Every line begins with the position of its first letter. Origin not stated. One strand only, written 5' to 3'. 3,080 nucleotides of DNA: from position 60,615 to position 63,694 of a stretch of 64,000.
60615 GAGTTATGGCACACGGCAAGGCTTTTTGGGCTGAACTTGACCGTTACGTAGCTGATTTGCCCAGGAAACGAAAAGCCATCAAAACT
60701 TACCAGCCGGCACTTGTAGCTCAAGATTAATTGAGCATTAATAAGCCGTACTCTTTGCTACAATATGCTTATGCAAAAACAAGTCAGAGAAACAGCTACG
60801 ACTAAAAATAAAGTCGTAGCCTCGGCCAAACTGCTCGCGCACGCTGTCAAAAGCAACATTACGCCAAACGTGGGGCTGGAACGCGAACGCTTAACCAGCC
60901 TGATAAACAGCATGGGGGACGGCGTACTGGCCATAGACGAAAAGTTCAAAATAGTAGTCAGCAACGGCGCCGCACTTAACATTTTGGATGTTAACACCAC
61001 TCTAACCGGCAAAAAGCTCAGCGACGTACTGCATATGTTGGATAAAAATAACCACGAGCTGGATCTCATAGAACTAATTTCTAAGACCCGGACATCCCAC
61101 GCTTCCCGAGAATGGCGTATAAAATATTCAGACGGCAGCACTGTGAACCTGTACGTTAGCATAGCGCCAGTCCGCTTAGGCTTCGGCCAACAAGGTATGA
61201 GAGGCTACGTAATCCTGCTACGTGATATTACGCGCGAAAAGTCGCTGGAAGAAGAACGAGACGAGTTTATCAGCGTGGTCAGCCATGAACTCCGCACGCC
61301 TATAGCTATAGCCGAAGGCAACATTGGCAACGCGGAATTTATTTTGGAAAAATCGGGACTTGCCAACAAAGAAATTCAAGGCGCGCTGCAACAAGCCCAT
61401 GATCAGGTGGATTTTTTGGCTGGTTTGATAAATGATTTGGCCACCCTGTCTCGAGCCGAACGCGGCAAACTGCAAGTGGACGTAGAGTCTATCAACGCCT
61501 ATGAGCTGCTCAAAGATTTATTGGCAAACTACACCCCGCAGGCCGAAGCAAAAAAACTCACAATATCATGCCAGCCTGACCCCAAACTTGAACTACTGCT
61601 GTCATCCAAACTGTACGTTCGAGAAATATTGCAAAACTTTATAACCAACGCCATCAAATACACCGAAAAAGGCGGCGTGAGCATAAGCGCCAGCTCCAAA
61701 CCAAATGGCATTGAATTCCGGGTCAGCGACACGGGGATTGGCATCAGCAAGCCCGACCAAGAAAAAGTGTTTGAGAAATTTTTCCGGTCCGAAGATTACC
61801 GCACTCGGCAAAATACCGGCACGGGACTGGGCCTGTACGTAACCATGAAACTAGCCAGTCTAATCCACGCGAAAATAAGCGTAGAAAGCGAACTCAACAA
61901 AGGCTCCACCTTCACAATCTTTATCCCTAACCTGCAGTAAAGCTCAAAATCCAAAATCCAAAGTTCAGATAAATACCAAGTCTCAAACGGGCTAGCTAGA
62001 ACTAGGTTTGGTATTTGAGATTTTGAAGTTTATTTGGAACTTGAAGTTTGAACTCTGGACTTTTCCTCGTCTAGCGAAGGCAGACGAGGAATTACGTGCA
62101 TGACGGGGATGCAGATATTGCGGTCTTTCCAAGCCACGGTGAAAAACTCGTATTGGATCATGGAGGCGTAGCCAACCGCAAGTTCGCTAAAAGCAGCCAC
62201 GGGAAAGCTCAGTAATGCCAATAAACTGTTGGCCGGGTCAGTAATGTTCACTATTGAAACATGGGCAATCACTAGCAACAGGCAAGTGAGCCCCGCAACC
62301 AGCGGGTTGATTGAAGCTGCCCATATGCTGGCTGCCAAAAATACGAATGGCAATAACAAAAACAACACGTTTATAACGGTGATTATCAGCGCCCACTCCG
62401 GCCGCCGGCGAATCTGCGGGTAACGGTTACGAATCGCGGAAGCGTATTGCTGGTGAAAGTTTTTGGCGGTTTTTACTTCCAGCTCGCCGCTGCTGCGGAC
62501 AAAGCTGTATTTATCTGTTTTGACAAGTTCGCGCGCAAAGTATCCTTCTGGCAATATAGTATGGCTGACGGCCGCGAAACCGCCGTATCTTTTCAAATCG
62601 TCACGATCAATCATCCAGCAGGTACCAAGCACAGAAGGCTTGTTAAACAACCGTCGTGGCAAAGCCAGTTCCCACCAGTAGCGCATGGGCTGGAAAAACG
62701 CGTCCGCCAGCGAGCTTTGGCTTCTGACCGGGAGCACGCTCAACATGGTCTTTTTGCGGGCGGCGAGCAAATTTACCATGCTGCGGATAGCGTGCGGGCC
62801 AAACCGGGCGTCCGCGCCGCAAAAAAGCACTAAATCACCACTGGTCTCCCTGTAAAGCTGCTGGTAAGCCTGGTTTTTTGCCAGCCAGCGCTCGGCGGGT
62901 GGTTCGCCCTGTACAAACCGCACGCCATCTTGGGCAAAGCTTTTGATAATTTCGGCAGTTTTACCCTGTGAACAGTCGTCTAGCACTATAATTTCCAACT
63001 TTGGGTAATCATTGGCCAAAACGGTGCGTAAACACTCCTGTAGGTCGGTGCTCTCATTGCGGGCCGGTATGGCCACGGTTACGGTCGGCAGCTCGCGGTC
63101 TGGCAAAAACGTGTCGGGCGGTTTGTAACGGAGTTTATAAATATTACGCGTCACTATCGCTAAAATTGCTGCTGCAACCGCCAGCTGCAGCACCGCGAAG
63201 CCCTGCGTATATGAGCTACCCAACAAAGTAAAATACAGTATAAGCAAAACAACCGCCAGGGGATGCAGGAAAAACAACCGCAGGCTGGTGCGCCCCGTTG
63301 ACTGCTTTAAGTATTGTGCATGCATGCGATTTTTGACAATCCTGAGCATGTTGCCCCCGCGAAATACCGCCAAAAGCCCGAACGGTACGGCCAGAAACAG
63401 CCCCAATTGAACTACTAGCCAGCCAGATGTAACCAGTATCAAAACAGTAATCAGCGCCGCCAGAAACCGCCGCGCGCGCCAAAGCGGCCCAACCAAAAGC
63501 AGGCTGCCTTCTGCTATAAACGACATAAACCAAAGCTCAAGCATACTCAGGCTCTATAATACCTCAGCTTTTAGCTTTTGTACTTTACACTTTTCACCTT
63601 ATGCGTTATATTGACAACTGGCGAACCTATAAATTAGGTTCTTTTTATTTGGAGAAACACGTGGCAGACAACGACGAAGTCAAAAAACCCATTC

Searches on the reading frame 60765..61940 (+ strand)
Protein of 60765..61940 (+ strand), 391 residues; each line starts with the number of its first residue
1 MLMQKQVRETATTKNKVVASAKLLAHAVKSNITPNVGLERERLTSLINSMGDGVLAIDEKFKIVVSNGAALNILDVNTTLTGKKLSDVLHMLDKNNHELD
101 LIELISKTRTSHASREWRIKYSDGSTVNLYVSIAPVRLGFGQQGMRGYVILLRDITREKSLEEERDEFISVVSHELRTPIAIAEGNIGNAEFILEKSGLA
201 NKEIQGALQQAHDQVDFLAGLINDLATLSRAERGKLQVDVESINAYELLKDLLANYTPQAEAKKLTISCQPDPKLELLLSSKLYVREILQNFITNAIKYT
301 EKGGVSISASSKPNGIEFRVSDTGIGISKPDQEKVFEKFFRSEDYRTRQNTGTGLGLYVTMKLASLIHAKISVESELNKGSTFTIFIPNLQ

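Call 17: search_protein_families(library=pfam, proteins=[window:60765-61940:+])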
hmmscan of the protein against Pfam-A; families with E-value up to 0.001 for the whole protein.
window:60765-61940:+ (391 aa): 7 families
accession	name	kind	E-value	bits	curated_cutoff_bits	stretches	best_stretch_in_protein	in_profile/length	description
PF02518.31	HATPase_c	-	4.6e-26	91.9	26.4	1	285-389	6-109/111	Histidine kinase-, DNA gyrase B-, and HSP90-like ATPase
PF00512.31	HisKA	-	1.6e-09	38.1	26.9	1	165-234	2-66/66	His Kinase A (phospho-acceptor) domain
PF13426.13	PAS_9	-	6e-07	30.1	27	1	52-156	2-102/103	PAS domain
PF00989.32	PAS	-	3.9e-06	27.3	22.6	1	42-155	2-113/113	PAS fold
PF13581.12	HATPase_c_2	-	1.2e-05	25.8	27.4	1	282-366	33-111/127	Histidine kinase-like ATPase domain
PF13589.12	HATPase_c_3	-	1.4e-05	25.6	25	1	289-377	7-94/137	Histidine kinase-, DNA gyrase B-, and HSP90-like ATPase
PF12860.13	PAS_7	-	4.7e-05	24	27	1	47-162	1-114/115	PAS fold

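Call 73: find_encoding_contigs(protein=window:60765-61940:+, flank=10000, max_places=2)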
Protein window:60765-61940:+ (391 aa): 3 contigs read that carry it; 2 places shown.
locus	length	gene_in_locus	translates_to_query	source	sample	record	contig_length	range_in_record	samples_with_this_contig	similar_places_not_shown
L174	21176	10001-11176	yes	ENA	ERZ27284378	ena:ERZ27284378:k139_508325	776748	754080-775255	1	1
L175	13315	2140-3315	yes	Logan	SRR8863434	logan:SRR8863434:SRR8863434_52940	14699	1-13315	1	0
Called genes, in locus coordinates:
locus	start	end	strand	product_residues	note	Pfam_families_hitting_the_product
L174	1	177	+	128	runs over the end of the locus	PF00416:Ribosomal_S13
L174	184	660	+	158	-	PF00411:Ribosomal_S11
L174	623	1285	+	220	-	PF00163:Ribosomal_S4, PF01479:S4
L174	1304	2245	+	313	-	PF01193:RNA_pol_L, PF01000:RNA_pol_A_bac, PF03118:RNA_pol_A_CTD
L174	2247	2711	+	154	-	PF01196:Ribosomal_L17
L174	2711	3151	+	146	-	PF00572:Ribosomal_L13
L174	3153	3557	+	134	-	PF00380:Ribosomal_S9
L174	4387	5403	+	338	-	PF00579:tRNA-synt_1b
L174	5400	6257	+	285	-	PF01479:S4 (weak), PF00849:PseudoU_synth_2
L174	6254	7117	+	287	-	PF13177:DNA_pol3_delta2, PF13191:AAA_16 (faint), PF00004:AAA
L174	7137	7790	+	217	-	PF25063:ARM_TT21_C (faint), PF00515:TPR_1, PF07719:TPR_2 (weak), PF12895:ANAPC3 (weak), PF13374:TPR_10 (weak), PF13424:TPR_12, PF00515:TPR_1 (weak), PF07719:TPR_2 (weak), +11 more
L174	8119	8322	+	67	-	PF00471:Ribosomal_L33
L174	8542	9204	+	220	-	PF06414:Zeta_toxin (weak), PF01583:APS_kinase (weak), PF08433:KTI12, PF13238:AAA_18 (weak), PF13671:AAA_33, PF13207:AAA_17 (weak)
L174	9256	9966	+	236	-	PF01863:YgjP-like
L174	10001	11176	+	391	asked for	PF00989:PAS (weak), PF12860:PAS_7 (faint), PF13426:PAS_9 (weak), PF13589:HATPase_c_3 (faint), PF00512:HisKA, PF13581:HATPase_c_2 (faint), PF02518:HATPase_c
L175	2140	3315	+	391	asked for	PF00989:PAS (weak), PF12860:PAS_7 (faint), PF13426:PAS_9 (weak), PF13589:HATPase_c_3 (faint), PF00512:HisKA, PF13581:HATPase_c_2 (faint), PF02518:HATPase_c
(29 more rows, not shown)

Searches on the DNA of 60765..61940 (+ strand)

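Call 88: search_rna_families(source=L174, start=13000, end=21176, threshold=evalue, max_evalue=0.1)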
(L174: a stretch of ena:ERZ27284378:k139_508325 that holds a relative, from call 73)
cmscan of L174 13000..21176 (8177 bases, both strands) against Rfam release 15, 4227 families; matches with E-value up to 0.1: 1.
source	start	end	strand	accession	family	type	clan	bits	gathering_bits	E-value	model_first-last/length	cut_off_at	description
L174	20869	21012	+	RF00557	L10_leader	Cis-reg; leader;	-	39.1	44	0.0011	1-138/138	no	Ribosomal protein L10 leader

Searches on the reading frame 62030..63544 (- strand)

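Call 17: search_protein_families(library=pfam, proteins=[window:62030-63544:-])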
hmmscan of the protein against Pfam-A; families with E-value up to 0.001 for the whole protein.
window:62030-63544:- (504 aa): 4 families
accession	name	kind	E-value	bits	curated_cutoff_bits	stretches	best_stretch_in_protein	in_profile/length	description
PF00535.33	Glycos_transf_2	-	7.2e-22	78.5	23.3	1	156-320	1-167/168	Glycosyl transferase family 2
PF13506.12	Glyco_transf_21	-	1e-08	35.3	21.7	1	210-350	7-146/174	Glycosyl transferase family 21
PF13641.12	Glyco_tranf_2_3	-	3.4e-08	34.2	27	1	153-285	1-133/230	Glycosyltransferase like family 2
PF10111.15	Glyco_tranf_2_2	-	0.00078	19.4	27.3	0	156-263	1-109/276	Glycosyltransferase like family 2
